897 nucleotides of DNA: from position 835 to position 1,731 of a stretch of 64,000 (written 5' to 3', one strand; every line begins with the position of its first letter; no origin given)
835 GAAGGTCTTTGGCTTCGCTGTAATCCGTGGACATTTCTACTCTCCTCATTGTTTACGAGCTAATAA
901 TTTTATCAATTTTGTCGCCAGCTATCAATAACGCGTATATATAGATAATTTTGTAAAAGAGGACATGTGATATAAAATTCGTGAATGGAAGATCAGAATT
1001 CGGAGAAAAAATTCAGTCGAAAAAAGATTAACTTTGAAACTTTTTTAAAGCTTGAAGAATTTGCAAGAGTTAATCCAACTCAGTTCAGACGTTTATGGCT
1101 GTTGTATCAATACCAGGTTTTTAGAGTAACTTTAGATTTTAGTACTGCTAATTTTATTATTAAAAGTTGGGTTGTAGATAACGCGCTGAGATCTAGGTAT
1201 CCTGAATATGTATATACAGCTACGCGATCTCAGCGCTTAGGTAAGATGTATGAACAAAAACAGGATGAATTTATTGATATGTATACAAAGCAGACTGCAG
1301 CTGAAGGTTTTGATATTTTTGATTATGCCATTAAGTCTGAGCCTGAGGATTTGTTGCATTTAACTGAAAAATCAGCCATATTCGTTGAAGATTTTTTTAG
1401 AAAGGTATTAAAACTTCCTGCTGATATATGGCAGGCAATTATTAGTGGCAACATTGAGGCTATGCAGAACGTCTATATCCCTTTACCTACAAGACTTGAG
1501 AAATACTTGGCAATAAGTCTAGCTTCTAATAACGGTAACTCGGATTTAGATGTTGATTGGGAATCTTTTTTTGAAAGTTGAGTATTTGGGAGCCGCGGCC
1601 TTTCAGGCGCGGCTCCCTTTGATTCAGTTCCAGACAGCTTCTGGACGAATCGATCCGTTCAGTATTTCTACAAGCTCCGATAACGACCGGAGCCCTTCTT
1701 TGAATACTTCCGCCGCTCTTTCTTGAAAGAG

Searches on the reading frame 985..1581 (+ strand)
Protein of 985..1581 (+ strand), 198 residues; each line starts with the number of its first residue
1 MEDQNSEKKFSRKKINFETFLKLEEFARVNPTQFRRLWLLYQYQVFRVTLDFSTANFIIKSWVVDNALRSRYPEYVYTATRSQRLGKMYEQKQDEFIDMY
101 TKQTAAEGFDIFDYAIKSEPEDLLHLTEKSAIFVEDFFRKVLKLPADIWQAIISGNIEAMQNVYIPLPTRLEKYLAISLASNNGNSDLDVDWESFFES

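Call 8: search_protein_families(library=pfam, proteins=[window:985-1581:+], max_evalue=0.000001)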
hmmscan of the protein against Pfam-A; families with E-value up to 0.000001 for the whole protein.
window:985-1581:+ (198 aa): 0 families

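Call 36: find_encoding_contigs(protein=window:985-1581:+, flank=10000, max_places=1)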
Protein window:985-1581:+ (198 aa): 4 contigs read that carry it; 1 place shown.
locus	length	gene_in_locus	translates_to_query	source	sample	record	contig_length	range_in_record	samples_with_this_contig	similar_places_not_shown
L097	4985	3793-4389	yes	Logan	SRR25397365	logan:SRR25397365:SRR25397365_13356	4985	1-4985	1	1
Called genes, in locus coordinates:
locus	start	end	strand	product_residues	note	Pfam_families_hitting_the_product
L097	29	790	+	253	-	PF18928:DUF5677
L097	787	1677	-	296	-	PF00892:EamA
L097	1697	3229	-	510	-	PF02463:SMC_N (faint), PF05673:DUF815 (faint), PF13476:AAA_23 (faint), PF13555:AAA_29 (faint), PF00005:ABC_tran, PF13304:AAA_21 (weak), PF12848:ABC_tran_Xtn, PF00005:ABC_tran, +5 more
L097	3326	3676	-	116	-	-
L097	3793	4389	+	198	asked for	-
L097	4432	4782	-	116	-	-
